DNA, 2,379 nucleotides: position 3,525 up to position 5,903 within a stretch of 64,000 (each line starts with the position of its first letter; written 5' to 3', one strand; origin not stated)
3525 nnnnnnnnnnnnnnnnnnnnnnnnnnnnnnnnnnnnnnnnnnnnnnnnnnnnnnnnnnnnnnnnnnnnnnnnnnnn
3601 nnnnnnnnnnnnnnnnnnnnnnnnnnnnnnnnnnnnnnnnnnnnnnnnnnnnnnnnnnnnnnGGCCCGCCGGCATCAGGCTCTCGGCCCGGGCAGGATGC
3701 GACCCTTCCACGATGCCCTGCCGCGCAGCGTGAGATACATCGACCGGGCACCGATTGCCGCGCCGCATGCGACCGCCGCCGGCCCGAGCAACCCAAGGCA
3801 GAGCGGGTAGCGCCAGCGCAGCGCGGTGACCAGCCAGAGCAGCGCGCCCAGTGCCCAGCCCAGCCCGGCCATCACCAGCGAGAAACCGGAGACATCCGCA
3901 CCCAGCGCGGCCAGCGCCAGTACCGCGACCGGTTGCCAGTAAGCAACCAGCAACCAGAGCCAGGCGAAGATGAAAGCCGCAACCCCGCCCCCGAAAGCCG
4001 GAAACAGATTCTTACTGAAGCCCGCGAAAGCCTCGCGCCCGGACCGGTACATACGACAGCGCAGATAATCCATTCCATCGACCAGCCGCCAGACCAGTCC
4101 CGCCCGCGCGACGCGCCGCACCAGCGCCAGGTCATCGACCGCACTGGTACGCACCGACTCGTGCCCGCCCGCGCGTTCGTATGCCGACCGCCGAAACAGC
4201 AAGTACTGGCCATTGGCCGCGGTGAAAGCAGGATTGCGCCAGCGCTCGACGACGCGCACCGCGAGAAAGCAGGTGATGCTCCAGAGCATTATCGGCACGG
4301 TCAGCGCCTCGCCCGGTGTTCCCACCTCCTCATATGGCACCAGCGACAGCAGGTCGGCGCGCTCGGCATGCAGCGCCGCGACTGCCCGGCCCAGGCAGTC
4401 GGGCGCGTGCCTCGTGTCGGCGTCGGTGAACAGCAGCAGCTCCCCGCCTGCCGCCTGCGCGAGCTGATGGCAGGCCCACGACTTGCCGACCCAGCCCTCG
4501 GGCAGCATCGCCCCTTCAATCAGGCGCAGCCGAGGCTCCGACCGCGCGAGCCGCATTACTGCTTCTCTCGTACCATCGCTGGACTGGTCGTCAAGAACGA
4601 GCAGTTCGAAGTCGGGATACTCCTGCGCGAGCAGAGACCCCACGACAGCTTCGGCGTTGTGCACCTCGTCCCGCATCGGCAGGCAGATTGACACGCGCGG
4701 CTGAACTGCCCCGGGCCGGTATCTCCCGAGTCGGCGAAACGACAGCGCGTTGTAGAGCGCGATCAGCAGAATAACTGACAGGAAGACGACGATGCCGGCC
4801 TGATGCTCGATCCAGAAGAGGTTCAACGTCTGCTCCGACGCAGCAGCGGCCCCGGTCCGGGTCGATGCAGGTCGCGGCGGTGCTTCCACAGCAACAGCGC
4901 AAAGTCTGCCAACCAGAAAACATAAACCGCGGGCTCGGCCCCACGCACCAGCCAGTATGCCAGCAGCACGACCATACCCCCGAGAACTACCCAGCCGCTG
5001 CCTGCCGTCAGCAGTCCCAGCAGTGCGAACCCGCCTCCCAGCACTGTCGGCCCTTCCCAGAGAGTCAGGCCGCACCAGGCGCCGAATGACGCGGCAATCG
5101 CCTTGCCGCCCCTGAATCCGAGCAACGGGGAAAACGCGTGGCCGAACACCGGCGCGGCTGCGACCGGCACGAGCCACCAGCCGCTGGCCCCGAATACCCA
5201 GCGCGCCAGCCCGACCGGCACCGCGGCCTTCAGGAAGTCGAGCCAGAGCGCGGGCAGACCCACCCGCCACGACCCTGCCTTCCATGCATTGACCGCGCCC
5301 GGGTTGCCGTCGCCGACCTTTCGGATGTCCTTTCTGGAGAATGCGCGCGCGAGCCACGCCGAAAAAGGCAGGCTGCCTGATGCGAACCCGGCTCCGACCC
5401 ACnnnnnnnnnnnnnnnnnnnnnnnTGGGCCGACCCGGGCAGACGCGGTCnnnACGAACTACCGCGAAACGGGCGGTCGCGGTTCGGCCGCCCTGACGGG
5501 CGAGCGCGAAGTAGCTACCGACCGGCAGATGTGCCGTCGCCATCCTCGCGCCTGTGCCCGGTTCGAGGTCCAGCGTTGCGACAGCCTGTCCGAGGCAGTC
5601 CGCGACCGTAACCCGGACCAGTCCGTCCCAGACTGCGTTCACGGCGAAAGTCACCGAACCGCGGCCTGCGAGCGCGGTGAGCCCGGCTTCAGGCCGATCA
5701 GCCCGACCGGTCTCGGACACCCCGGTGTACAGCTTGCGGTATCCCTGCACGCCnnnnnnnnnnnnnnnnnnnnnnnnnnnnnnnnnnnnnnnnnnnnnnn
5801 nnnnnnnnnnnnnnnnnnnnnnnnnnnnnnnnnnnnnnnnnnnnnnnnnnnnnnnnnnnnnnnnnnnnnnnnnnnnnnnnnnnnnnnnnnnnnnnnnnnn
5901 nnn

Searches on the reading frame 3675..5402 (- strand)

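Call 29: search_protein_families(library=pfam, proteins=[window:3675-5402:-], max_evalue=0.01)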
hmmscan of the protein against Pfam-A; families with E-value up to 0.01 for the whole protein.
window:3675-5402:- (575 aa): 5 families
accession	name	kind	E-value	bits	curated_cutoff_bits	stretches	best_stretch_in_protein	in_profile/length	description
PF00535.33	Glycos_transf_2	-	1.3e-21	77.7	23.3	1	238-372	1-131/168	Glycosyl transferase family 2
PF13506.12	Glyco_transf_21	-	7.7e-11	42.2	21.7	1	306-442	17-148/174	Glycosyl transferase family 21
PF13641.12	Glyco_tranf_2_3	-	1.1e-10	42.4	27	1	235-436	1-199/230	Glycosyltransferase like family 2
PF13632.12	Glyco_trans_2_3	-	9.1e-05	22.8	27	1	324-523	3-197/198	Glycosyl transferase family group 2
PF10111.15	Glyco_tranf_2_2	-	0.0001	22.3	27.3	1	239-434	4-202/276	Glycosyltransferase like family 2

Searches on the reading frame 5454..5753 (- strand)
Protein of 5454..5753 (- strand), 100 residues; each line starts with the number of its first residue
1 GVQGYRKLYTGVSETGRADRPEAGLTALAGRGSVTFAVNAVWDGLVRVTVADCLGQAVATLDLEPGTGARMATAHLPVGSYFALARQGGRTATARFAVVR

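Call 63: search_protein_families(library=ncbifam, proteins=[window:5454-5753:-], max_evalue=10)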
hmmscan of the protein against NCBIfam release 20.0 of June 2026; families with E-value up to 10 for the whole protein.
window:5454-5753:- (100 aa): 0 families

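Call 64: search_protein_families(library=pfam, proteins=[window:5454-5753:-], max_evalue=10)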
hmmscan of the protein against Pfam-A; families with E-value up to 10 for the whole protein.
window:5454-5753:- (100 aa): 1 family
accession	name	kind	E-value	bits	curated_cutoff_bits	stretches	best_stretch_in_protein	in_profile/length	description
PF23483.1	Microp_apicomplexa_2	-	0.08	13.7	27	1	21-54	33-67/108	Apicomplexa microprotein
